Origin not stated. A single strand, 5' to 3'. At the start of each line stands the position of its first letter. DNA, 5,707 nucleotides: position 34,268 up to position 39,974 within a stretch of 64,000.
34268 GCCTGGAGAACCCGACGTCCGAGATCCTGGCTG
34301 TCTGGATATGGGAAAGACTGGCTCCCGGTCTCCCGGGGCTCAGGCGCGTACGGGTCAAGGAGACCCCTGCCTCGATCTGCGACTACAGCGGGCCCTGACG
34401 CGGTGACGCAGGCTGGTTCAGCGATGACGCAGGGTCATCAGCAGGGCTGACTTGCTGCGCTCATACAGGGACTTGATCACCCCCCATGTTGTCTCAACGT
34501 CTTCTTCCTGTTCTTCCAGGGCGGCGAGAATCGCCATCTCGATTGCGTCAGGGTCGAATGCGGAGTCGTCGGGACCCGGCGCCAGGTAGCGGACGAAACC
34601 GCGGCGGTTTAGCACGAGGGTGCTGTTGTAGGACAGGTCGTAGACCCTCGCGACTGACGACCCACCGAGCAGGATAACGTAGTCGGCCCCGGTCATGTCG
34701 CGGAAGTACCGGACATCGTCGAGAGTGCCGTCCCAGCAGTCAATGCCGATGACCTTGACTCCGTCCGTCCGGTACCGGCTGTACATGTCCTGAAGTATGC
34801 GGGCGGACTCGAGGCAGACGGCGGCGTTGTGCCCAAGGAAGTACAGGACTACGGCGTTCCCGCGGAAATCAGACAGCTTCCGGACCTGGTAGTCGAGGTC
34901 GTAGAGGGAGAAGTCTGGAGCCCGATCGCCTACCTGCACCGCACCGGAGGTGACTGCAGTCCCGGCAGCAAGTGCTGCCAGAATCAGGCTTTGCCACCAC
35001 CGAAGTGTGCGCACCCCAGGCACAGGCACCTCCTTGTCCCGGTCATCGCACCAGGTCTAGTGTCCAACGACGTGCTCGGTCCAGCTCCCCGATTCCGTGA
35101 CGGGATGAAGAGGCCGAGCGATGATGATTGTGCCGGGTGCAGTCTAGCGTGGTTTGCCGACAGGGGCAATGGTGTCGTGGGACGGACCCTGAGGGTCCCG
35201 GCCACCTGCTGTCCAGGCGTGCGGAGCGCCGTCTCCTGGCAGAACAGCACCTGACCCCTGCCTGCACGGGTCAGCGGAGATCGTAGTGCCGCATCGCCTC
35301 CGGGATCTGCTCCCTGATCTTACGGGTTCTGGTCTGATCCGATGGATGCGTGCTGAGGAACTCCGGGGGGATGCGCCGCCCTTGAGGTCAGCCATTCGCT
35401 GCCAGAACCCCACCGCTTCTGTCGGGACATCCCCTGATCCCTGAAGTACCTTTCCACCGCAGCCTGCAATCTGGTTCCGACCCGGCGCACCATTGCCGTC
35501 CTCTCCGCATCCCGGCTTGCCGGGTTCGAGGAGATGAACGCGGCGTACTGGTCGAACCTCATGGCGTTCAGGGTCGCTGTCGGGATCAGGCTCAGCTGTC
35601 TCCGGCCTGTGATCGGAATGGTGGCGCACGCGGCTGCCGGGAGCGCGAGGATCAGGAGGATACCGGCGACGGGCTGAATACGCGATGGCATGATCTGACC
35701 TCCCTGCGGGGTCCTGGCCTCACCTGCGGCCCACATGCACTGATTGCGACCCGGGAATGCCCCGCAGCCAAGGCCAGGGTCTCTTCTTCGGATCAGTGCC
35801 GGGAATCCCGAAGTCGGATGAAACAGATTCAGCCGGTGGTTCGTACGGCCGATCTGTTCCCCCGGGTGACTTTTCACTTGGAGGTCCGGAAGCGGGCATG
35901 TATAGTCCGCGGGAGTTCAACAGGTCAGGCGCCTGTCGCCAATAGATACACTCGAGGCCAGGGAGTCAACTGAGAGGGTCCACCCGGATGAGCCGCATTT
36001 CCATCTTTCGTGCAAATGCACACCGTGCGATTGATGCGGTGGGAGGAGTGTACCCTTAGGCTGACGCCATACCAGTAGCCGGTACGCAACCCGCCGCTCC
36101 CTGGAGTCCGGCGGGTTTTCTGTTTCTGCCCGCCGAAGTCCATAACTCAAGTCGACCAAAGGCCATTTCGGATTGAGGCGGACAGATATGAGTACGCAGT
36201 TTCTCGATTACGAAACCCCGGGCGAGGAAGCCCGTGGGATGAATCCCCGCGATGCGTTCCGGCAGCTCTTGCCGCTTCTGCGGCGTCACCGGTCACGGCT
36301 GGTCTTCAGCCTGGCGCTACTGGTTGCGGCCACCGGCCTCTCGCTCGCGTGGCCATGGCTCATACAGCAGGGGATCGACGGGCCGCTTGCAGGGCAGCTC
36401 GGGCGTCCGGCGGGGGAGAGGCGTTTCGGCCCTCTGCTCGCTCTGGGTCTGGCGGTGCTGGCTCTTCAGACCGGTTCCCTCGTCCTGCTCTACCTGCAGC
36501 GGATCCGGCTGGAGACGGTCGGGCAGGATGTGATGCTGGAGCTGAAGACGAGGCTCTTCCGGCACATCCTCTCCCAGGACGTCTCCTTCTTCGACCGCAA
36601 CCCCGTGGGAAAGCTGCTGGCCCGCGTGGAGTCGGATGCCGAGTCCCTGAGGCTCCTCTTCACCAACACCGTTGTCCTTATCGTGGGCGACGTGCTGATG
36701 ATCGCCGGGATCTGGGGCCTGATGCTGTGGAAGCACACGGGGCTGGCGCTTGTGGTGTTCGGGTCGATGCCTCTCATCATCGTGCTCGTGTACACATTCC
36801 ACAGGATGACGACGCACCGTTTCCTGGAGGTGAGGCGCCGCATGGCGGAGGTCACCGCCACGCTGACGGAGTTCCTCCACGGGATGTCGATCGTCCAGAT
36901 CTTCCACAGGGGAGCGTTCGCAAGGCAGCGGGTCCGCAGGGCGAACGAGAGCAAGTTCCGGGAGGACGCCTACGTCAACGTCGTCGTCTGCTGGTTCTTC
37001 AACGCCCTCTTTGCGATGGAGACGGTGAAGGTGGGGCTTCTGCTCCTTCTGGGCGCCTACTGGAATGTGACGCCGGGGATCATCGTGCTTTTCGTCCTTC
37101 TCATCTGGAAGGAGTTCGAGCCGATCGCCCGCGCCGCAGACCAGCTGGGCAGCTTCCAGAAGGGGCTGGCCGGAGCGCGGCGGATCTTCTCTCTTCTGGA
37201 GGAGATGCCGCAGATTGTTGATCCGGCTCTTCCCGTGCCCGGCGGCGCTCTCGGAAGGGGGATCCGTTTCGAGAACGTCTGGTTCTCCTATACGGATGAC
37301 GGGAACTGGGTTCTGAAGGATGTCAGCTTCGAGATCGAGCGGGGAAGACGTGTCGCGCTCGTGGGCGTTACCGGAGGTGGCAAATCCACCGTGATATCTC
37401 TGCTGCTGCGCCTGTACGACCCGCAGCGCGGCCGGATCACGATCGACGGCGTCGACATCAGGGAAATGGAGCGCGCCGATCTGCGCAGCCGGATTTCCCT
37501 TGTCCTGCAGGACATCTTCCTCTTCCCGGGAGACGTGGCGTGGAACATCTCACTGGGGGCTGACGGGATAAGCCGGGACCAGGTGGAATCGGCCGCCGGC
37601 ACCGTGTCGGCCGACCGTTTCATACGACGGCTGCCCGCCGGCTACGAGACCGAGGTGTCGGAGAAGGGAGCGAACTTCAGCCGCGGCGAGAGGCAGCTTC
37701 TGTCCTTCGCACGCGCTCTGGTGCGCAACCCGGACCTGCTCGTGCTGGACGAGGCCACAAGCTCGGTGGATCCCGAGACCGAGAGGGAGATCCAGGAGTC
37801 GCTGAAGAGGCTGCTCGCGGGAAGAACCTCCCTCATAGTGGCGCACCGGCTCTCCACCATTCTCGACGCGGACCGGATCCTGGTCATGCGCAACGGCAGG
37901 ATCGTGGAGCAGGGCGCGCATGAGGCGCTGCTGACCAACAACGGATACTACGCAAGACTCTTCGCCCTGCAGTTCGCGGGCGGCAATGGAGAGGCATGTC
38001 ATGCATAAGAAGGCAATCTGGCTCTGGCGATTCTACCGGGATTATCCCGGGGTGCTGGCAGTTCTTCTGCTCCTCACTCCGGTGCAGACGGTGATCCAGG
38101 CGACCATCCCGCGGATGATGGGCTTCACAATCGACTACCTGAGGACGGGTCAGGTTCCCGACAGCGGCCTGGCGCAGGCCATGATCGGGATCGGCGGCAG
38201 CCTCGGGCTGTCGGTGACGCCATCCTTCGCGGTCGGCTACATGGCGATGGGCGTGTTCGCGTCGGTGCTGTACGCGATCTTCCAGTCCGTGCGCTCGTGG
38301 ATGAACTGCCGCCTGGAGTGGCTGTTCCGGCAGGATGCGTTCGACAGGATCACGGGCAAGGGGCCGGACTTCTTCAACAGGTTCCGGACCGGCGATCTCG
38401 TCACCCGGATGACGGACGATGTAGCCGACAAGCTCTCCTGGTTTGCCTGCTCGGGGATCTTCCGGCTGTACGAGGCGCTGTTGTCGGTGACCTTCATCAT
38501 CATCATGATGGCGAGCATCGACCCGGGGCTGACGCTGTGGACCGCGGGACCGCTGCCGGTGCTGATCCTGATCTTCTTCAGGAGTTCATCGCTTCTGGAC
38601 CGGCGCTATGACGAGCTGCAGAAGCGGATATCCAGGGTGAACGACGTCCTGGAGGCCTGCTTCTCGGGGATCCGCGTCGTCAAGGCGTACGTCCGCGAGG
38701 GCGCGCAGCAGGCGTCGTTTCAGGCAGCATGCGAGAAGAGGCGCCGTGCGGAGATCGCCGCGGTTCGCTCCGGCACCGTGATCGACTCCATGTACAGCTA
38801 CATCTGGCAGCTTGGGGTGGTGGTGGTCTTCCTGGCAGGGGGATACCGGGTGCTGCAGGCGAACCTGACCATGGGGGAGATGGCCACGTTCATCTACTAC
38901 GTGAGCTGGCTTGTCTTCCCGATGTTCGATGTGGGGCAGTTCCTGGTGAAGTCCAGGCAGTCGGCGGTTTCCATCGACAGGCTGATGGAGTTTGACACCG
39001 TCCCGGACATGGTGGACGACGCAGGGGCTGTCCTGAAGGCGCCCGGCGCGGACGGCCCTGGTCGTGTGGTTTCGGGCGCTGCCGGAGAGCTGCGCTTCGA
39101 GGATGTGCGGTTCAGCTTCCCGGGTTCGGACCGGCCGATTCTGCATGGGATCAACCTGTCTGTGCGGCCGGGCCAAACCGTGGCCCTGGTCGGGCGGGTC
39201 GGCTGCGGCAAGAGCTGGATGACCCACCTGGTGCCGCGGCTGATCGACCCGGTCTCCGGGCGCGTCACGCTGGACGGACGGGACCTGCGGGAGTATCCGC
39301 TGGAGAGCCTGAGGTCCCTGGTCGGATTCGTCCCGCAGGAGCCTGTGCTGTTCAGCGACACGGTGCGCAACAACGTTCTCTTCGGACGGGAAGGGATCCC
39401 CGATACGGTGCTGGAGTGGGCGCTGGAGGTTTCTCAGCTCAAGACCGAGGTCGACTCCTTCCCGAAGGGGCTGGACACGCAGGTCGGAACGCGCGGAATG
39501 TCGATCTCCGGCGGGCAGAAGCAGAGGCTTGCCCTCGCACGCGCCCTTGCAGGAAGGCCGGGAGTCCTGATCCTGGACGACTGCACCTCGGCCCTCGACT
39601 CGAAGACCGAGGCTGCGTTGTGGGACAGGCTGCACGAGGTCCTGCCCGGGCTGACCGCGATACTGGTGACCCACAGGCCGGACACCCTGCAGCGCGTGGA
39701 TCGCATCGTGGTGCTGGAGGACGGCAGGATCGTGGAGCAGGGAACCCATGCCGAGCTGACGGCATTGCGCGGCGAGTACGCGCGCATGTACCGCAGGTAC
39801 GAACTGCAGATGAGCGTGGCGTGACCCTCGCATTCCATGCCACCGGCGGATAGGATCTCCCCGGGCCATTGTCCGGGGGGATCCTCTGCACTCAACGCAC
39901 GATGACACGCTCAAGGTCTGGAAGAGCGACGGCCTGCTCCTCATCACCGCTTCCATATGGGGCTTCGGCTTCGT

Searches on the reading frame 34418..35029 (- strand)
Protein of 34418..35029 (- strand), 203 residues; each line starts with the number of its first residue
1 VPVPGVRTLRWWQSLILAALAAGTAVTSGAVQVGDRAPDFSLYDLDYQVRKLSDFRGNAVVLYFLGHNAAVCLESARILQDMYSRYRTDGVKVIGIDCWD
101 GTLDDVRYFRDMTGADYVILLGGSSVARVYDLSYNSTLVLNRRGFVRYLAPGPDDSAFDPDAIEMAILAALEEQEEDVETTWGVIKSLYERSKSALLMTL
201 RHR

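Call 13: search_protein_families(library=pfam, proteins=[window:34418-35029:-], max_evalue=0.001)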
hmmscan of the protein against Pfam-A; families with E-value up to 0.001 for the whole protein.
window:34418-35029:- (203 aa): 3 families
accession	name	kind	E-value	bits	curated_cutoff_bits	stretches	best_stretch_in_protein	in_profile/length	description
PF00578.27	AhpC-TSA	-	1.7e-15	57.5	26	1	33-148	1-123/124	AhpC/TSA family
PF08534.16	Redoxin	-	1.9e-10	41.2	26.6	1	32-156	1-138/148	Redoxin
PF13905.12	Thioredoxin_8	-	0.00076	20.2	27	0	58-120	2-64/94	Thioredoxin-like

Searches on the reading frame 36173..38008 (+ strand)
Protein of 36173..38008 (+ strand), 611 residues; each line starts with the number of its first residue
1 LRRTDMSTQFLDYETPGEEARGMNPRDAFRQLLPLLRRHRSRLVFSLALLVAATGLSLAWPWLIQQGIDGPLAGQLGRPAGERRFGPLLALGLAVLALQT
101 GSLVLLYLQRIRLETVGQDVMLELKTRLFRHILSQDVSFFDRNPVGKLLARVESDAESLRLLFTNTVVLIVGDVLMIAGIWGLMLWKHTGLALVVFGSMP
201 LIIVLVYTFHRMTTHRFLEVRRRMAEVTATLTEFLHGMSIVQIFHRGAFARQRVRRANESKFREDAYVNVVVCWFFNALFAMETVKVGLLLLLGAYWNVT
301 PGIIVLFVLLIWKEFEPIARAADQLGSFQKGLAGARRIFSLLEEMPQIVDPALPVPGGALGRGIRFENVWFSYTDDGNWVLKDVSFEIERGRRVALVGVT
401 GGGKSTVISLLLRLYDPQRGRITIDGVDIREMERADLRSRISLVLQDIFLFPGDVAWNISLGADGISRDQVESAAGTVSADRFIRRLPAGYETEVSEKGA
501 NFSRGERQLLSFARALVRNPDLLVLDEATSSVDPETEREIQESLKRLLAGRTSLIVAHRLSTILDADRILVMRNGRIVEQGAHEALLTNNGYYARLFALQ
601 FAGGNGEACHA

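Call 11: search_protein_families(library=pfam, proteins=[window:36173-38008:+], max_evalue=0.001)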
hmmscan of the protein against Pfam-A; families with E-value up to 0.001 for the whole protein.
window:36173-38008:+ (611 aa): 4 families
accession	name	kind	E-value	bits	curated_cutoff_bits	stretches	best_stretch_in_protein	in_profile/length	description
PF00664.28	ABC_membrane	-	1.6e-35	123.6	28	1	44-310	2-266/274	ABC transporter transmembrane region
PF00005.33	ABC_tran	-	6.1e-30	105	25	1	381-530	1-137/137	ABC transporter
PF13304.12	AAA_21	-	7.5e-05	23.4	27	0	488-556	226-295/304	AAA domain, putative AbiEii toxin, Type IV TA system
PF13401.12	AAA_22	-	0.00097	19.9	27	0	394-545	8-105/130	AAA domain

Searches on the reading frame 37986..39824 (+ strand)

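Call 11: search_protein_families(library=pfam, proteins=[window:37986-39824:+], max_evalue=0.001)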
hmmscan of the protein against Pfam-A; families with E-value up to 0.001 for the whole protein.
window:37986-39824:+ (612 aa): 3 families
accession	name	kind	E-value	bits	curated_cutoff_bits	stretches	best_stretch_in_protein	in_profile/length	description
PF00664.28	ABC_membrane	-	2e-29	103.6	28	1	26-313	3-274/274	ABC transporter transmembrane region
PF00005.33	ABC_tran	-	1.7e-27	97.1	25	1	386-535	1-137/137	ABC transporter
PF02463.25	SMC_N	-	8.6e-05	22.5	40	0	506-576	136-210/220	RecF/RecN/SMC N terminal domain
